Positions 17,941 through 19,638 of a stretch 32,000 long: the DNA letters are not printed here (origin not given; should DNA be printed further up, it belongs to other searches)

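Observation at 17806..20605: Candidate unclassified radical-SAM RiPP cluster: hidden 40-aa precursor + rSAM/SPASM maturase + MFS exporter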

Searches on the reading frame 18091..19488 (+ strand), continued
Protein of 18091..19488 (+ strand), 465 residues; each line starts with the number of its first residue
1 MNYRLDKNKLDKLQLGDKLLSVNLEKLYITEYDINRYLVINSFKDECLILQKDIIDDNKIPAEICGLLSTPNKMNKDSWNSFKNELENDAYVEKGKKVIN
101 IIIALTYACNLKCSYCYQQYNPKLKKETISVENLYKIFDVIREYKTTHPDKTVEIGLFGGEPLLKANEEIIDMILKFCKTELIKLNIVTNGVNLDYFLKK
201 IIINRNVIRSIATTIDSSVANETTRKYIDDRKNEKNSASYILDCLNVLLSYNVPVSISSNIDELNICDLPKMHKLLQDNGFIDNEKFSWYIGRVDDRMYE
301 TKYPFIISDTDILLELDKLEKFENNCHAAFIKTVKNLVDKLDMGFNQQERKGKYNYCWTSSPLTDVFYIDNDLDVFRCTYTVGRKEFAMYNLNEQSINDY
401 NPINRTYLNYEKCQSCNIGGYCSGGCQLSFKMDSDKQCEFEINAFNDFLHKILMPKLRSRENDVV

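Call 35: find_related_loci(query=A1, collection=genome_contigs, flank=4000)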
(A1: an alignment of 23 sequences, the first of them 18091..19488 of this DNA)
Query A1 (465 aa) in genome_contigs; peptide patterns used: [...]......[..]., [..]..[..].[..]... (x = any residue, [..] = any of these).
430 stretches matched a pattern; 257 encode a relative of the query (tblastn E <= 1e-3); the best 80 are kept; 77 distinct loci.
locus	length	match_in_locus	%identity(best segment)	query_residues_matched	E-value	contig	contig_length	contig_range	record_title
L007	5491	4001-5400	92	1-465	0e+0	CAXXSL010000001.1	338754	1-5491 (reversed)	MAG: Anaerohalosphaeraceae bacterium isolate e6d7abad-767e-426a-9bd1-1558fb450614 genome assembly, contig: contig_1, who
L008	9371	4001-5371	45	3-458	4e-121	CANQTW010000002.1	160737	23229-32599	MAG: uncultured Oscillospiraceae bacterium isolate Lapin-008__bin55 genome assembly, contig: Lapin-008__NODE_71_length_1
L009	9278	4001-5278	42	25-465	4e-116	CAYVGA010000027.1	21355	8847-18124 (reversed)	MAG TPA_asm: uncultured Lachnobacterium sp. isolate SRP315200_co1_285 genome assembly, contig: NODE_4367_length_21355_co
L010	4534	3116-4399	42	14-457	8e-108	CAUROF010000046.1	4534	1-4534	MAG TPA_asm: uncultured Fusobacterium sp. isolate ERR9968906_bin.3_MetaWRAP_v1.3_MAG genome assembly, contig: ERZ2161587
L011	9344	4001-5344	43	5-458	7e-104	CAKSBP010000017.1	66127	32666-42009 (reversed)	MAG: uncultured Clostridium sp. isolate REFINED_METABAT215_TOP10_CONTIGS_1500_ASSEMBLY_K77_MERGED__Hadza_MoBio_hadza-I-L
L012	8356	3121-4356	41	24-460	3e-103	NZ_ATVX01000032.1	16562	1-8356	Butyrivibrio sp. VCB2006 G613DRAFT_scaffold00032.32_C, whole genome shotgun sequence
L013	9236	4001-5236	41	24-460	3e-103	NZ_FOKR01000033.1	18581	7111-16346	Butyrivibrio sp. YAB3001, whole genome shotgun sequence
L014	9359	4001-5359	42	1-455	3e-103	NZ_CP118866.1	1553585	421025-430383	Amygdalobacter indicium strain UPII 610-J chromosome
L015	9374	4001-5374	39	1-460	6e-102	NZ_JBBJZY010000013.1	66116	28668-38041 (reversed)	Streptococcus pseudopneumoniae strain SA12 13, whole genome shotgun sequence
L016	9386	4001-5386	38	1-464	2e-101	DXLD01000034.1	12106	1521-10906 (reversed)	MAG TPA_asm: Streptococcus sp. isolate HRGM_Genome_0315 HRGM_Genome_0315_34, whole genome shotgun sequence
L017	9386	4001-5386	38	1-464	1e-100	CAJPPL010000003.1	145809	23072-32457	MAG: Streptococcus oralis isolate SRR9217422-mag-bin.1 genome assembly, contig: SRR9217422-mag-bin.1_8, whole genome sho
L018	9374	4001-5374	39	1-460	3e-100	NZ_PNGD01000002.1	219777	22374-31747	Streptococcus sp. UMB0029 ERR1203613.17957_1_25.2, whole genome shotgun sequence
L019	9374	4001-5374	39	1-460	3e-100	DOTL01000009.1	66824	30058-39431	MAG TPA_asm: Streptococcus sp. isolate UBA11282 contig_308, whole genome shotgun sequence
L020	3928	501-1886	38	1-464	3e-100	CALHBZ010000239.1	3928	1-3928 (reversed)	MAG TPA_asm: Streptococcus oralis isolate ERR589478_bin.18_CONCOCT_v1.1_MAG genome assembly, contig: ERZ772947.4890, who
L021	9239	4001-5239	39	39-459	1e-98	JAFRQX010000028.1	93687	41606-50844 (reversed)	MAG: Clostridia bacterium isolate RGIG2719 Goat_Omasum-4__c446338, whole genome shotgun sequence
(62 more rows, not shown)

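Call 47: search_solved_structures(query=A1, max_evalue=0.001)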
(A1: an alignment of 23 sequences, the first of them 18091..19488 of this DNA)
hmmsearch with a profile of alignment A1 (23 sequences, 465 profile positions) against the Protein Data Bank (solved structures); distinct sequences matched with E-value up to 0.001: 13.
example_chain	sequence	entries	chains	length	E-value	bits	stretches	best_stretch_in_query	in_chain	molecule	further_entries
5wgg_A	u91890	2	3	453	6e-18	67.8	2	61-225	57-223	Radical SAM domain protein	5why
8vpo_A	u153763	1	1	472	3.1e-12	48.9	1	33-223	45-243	Radical SAM core domain-containing protein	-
9gm3_A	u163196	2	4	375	7.1e-10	41.2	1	97-196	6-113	ChlB radical SAM domain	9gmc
5vsl_A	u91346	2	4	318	7.1e-09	37.9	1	83-267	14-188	Radical S-adenosyl methionine domain-containing protein 2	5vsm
6q2p_A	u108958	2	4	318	7.1e-09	37.9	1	83-267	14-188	Radical S-adenosyl methionine domain-containing protein 2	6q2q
2fb2_A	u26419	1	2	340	1e-08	37.3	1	100-279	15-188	Molybdenum cofactor biosynthesis protein A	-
1tv7_A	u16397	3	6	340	1.7e-08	36.6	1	101-279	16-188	Molybdenum cofactor biosynthesis protein A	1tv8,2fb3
6efn_A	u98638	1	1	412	2.2e-07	32.9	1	98-292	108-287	Sporulation killing factor maturation protein SkfB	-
4k37_A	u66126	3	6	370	2.1e-06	29.7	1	108-280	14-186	Anaerobic sulfatase-maturating enzyme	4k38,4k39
4k36_A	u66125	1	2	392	2.6e-06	29.4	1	108-280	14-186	Anaerobic sulfatase-maturating enzyme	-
7n7h_A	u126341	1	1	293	9.5e-06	27.6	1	105-267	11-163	VIPERIN-LIKE ENZYME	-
8wm2_A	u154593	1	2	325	2.3e-05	26.3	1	94-202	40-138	Fe-S radical SAM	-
7tol_A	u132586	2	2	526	0.00086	21.1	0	95-201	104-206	glycerol dibiphytanyl glycerol tetraether - macrocyclic archaeol synthase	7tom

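Call 48: search_protein_families(library=ncbifam, proteins=[P0054, P0072, P0024, P0002, P0004, P0008, P0011, P0017, P0088, P0044], max_evalue=1e-40)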
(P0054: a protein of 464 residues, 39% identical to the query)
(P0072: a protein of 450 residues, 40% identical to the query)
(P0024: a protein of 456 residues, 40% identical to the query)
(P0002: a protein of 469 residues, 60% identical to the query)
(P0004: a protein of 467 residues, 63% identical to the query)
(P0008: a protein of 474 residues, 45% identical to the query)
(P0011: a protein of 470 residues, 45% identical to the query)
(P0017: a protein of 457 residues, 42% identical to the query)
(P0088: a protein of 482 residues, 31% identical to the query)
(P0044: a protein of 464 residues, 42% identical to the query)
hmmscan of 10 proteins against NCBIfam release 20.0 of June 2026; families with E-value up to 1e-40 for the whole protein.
P0054 (464 aa): 1 family
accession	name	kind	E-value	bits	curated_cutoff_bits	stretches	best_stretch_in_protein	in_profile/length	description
NF040899.1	ryptide_rSAM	equivalog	6.1e-289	958.2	600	1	1-464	1-464/464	radical SAM/SPASM ryptide class RiPP maturase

P0072 (450 aa): 1 family
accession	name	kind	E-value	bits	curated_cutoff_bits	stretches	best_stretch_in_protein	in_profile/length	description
NF040899.1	ryptide_rSAM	equivalog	2e-261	867.5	600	1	1-443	1-443/464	radical SAM/SPASM ryptide class RiPP maturase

P0024 (456 aa): 1 family
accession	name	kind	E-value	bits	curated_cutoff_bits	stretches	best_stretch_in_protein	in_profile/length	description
NF040899.1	ryptide_rSAM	equivalog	5.5e-147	490.2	600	1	1-453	1-459/464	radical SAM/SPASM ryptide class RiPP maturase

P0002 (469 aa): 1 family
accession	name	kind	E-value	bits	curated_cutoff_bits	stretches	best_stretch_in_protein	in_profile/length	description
NF040899.1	ryptide_rSAM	equivalog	3.4e-123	411.8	600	1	5-460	5-457/464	radical SAM/SPASM ryptide class RiPP maturase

P0004 (467 aa): 1 family
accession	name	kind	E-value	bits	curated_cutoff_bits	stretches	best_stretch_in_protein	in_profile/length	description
NF040899.1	ryptide_rSAM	equivalog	5.9e-117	391.2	600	1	5-458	5-457/464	radical SAM/SPASM ryptide class RiPP maturase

P0008 (474 aa): 1 family
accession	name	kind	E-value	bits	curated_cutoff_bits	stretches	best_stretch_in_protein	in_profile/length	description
NF040899.1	ryptide_rSAM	equivalog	7.2e-116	387.6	600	1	4-470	3-462/464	radical SAM/SPASM ryptide class RiPP maturase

P0011 (470 aa): 1 family
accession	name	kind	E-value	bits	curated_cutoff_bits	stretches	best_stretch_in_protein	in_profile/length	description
NF040899.1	ryptide_rSAM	equivalog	5.9e-111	371.4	600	1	4-463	3-459/464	radical SAM/SPASM ryptide class RiPP maturase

P0017 (457 aa): 1 family
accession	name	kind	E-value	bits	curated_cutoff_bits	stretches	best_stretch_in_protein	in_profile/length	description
NF040899.1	ryptide_rSAM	equivalog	7.4e-108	361.2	600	1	1-447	1-458/464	radical SAM/SPASM ryptide class RiPP maturase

P0088 (482 aa): 1 family
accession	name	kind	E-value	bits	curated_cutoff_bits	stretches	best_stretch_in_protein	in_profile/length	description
NF040899.1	ryptide_rSAM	equivalog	5.6e-68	229.7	600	1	30-473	25-459/464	radical SAM/SPASM ryptide class RiPP maturase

P0044 (464 aa): 1 family
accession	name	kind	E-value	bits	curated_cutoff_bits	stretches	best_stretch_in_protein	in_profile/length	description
NF040899.1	ryptide_rSAM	equivalog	2.5e-98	329.8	600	1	3-454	2-457/464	radical SAM/SPASM ryptide class RiPP maturase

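Call 65: predict_structure(alignment_id=A2)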
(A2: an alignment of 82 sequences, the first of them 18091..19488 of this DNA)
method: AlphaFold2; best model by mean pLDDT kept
length: 465 residues; sequences in the alignment: 82
mean_pLDDT: 93.7   pTM: 0.90
mean pLDDT of the five models: 93.7, 93.5, 93.0, 92.6, 92.4
residues with pLDDT >= 90: 394; 70-90: 63; 50-70: 8; < 50: 0
segments of 3 or more residues with pLDDT < 50: none
pLDDT, mean of each block of 10 residues (from residue 1): 95 95 96 98 98 97 96 92 84 81 96 86 93 98 96 96 97 98 98 97 98 87 76 79 97 97 94 95 97 93 93 96 96 96 94 93 93 95 95 90 92 96 95 96 98 97 79
secondary structure, 60 per line:
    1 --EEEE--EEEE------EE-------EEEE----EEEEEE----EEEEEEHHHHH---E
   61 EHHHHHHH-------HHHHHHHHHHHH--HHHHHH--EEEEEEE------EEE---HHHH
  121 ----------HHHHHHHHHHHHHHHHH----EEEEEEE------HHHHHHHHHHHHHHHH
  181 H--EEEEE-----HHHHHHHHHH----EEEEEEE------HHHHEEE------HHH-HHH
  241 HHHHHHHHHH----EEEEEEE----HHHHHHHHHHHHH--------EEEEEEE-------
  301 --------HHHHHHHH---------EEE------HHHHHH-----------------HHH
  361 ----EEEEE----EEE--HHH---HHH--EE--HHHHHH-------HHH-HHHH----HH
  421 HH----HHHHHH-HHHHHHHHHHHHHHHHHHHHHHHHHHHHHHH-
elements in order: E3-6 E9-12 E28-31 E36-41 E46-51 H52-56 H62-68 H76-87 H90-95 E98-104 E111-113 H117-120 H131-147 E152-158 H165-181 E184-188 H194-203 E208-214 H221-224 E225-227 H238-250 E255-261 H266-278 E287-293 H309-316 E326-328 H335-340 E365-369 E374-376 H394-399 H411-414 H419-422 H427-432 H434-464

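Call 67: fold_search(model_id=the predicted structure, library=pdb)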
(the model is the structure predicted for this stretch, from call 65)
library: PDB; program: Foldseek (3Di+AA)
matches with E <= 10: 1613; with E <= 0.001: 87
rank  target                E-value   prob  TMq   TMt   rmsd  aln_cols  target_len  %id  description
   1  5why_B                1.1e-15  1.00  0.50  0.55  10.0       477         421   19  Structural Insights into Thioether Bond Formation in the Biosynthesis of Sactipeptides (released 2017-07-26)
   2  5wgg_A                4.4e-15  1.00  0.51  0.54   9.3       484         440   18  Structural Insights into Thioether Bond Formation in the Biosynthesis of Sactipeptides (released 2017-07-26)
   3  5why_A                5.5e-15  1.00  0.52  0.57   9.6       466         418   20  Structural Insights into Thioether Bond Formation in the Biosynthesis of Sactipeptides (released 2017-07-26)
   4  4k39_A                9.8e-13  1.00  0.55  0.68   5.4       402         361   18  Native anSMEcpe with bound AdoMet and Cp18Cys peptide (released 2013-05-08)
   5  4k36_A                1.2e-12  1.00  0.56  0.66   5.4       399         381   18  His6 tagged anSMEcpe with bound AdoMet (released 2013-05-08)
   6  4k36_B                4.8e-12  1.00  0.55  0.68   5.7       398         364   18  His6 tagged anSMEcpe with bound AdoMet (released 2013-05-08)
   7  4k39_B                6.4e-12  1.00  0.54  0.68   5.7       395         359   17  Native anSMEcpe with bound AdoMet and Cp18Cys peptide (released 2013-05-08)
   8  5v1t_A                7.7e-12  1.00  0.52  0.54  14.2       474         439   14  Crystal structure of Streptococcus suis SuiB bound to precursor peptide SuiA (released 2017-08-30)
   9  4k37_A                9.2e-12  1.00  0.56  0.70   5.3       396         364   18  Native anSMEcpe with bound AdoMet (released 2013-05-08)
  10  4k38_B                1.3e-11  1.00  0.55  0.69   5.5       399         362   17  Native anSMEcpe with bound AdoMet and Kp18Cys peptide (released 2013-05-08)
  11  4k37_B                1.4e-11  1.00  0.56  0.69   5.5       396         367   18  Native anSMEcpe with bound AdoMet (released 2013-05-08)
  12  4k38_A                1.7e-11  1.00  0.55  0.67   5.5       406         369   17  Native anSMEcpe with bound AdoMet and Kp18Cys peptide (released 2013-05-08)
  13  8vpo                  2.2e-11  1.00  0.52  0.53   8.2       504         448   17  X-Ray Crystal Structure of TigE from Paramaledivibacter caminithermalis (released 2024-02-07)
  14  5v1q_B                3.8e-11  1.00  0.52  0.55  13.5       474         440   13  Crystal structure of Streptococcus suis SuiB (released 2017-08-30)
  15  5v1s_A                4.5e-11  1.00  0.52  0.56  13.8       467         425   14  Crystal structure of Streptococcus suis SuiB bound to S-adenosylmethionine (released 2017-08-30)
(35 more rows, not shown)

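Call 70: find_related_loci(query=A1, collection=viral_contigs, flank=6000)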
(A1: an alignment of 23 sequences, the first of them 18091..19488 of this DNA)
Query A1 (465 aa) in viral_contigs; peptide patterns used: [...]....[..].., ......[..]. (x = any residue, [..] = any of these).
257 stretches matched a pattern; 63 encode a relative of the query (tblastn E <= 1e-3); 63 distinct loci.
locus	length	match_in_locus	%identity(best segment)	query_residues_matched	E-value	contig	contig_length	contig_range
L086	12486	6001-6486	29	102-266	8e-11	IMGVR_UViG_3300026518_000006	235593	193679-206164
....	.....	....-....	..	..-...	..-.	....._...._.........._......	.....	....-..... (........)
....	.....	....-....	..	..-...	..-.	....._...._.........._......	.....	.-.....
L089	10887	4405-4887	30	102-266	1e-8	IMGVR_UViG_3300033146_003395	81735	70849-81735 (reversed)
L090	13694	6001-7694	26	74-261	2e-8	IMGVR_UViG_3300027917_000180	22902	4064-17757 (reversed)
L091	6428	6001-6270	34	90-179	8e-8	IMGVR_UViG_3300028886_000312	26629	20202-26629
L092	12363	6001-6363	29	97-217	1e-7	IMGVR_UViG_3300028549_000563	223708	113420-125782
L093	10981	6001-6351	32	103-225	1e-7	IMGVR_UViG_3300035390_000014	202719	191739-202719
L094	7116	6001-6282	33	102-195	3e-7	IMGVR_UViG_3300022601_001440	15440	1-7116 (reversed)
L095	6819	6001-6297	36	88-191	4e-7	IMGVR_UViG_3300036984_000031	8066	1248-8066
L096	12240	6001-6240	37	103-191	4e-7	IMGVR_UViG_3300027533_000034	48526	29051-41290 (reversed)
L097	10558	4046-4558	28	102-277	5e-7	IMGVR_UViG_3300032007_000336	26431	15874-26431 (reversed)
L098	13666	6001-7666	32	102-429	5e-7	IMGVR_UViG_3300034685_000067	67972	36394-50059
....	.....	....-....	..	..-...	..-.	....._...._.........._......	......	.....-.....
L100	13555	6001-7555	25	96-235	7e-7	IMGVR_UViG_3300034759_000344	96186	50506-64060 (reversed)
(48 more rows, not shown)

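Call 71: find_encoding_contigs(protein=P0007, flank=3000, max_places=2)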
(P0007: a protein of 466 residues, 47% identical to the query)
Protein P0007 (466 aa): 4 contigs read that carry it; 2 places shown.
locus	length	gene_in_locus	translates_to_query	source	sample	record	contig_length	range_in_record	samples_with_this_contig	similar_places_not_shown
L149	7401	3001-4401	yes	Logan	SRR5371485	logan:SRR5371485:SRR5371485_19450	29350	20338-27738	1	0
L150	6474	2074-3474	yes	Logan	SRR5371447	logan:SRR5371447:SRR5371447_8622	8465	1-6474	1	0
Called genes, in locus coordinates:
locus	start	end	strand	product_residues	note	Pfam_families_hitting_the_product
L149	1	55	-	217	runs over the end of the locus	-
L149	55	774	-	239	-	PF00005:ABC_tran, PF02463:SMC_N (faint), PF13304:AAA_21 (faint)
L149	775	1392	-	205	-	PF02632:BioY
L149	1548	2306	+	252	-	PF13560:HTH_31, PF01381:HTH_3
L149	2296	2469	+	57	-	-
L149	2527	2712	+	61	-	-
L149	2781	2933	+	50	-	-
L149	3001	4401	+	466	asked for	PF13353:Fer4_12, PF04055:Radical_SAM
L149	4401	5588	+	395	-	PF07690:MFS_1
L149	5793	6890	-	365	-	PF00575:S1, PF23459:S1_RRP5 (weak), PF00575:S1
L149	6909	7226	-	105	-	-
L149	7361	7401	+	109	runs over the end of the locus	PF01381:HTH_3 (weak), PF13443:HTH_26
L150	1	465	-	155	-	?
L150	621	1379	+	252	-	PF13560:HTH_31, PF01381:HTH_3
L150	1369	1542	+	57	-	-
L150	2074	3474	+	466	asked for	PF13353:Fer4_12, PF04055:Radical_SAM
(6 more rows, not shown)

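Call 72: find_encoding_contigs(protein=P0024, flank=3000, max_places=2)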
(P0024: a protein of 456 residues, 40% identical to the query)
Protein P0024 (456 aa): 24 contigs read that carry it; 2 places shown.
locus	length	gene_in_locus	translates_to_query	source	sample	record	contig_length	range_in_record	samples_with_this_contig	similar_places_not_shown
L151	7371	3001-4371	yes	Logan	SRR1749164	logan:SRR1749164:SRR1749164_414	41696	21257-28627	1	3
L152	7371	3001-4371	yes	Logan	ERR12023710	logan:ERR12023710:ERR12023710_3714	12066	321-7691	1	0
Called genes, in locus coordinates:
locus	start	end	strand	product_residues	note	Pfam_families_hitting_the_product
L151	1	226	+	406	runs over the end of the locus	PF07690:MFS_1, PF00083:Sugar_tr (weak), PF03209:PUCC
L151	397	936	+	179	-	PF03602:Cons_hypoth95, PF05175:MTS (weak), PF02475:TRM5-TYW2_MTfase (weak), PF13847:Methyltransf_31 (faint)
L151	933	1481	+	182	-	PF01467:CTP_transf_like, PF08218:Citrate_ly_lig (faint)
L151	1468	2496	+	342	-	PF13180:PDZ_2, PF05362:Lon_C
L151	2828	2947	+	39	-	-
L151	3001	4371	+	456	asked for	PF04055:Radical_SAM, PF13353:Fer4_12 (weak)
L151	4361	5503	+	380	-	PF07690:MFS_1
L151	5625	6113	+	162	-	PF07690:MFS_1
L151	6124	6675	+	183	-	-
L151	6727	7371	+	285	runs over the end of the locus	PF21259:Rgg_C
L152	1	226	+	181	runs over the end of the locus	?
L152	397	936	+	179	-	PF03602:Cons_hypoth95, PF05175:MTS (weak), PF02475:TRM5-TYW2_MTfase (weak), PF13847:Methyltransf_31 (faint)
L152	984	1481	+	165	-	PF01467:CTP_transf_like, PF08218:Citrate_ly_lig (faint)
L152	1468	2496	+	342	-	PF13180:PDZ_2, PF05362:Lon_C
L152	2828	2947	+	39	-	-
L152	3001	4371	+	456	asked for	PF04055:Radical_SAM, PF13353:Fer4_12 (weak)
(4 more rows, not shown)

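Call 90: search_protein_representatives(protein=window:18091-19488:+)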
Query: 465 residues. Proteins with E-value up to 0.001 (for the whole library): 4393; up to 1e-10: 737; up to 1e-30: 56. The best 150 are listed.
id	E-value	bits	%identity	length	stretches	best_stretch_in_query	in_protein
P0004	6.4e-173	592.0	61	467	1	2-459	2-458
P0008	1.6e-118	412.7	46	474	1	19-460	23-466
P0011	4.0e-118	411.4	45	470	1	3-459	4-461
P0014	2.4e-112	392.4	43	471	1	5-461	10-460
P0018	7.3e-109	380.9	46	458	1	2-462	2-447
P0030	1.2e-99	350.5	42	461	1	2-457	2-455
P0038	1.4e-97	343.7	42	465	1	2-458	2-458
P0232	2.1e-94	333.2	43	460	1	3-458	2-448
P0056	2.1e-94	333.2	43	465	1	25-460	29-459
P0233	3.0e-93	329.4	41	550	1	92-464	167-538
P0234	6.4e-86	305.2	99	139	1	272-407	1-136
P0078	7.0e-82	291.9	46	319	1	157-455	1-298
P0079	1.2e-75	271.4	47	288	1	183-457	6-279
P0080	9.3e-74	265.1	39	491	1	79-460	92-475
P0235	1.3e-72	261.4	41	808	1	156-464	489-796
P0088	1.4e-61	225.0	33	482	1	23-458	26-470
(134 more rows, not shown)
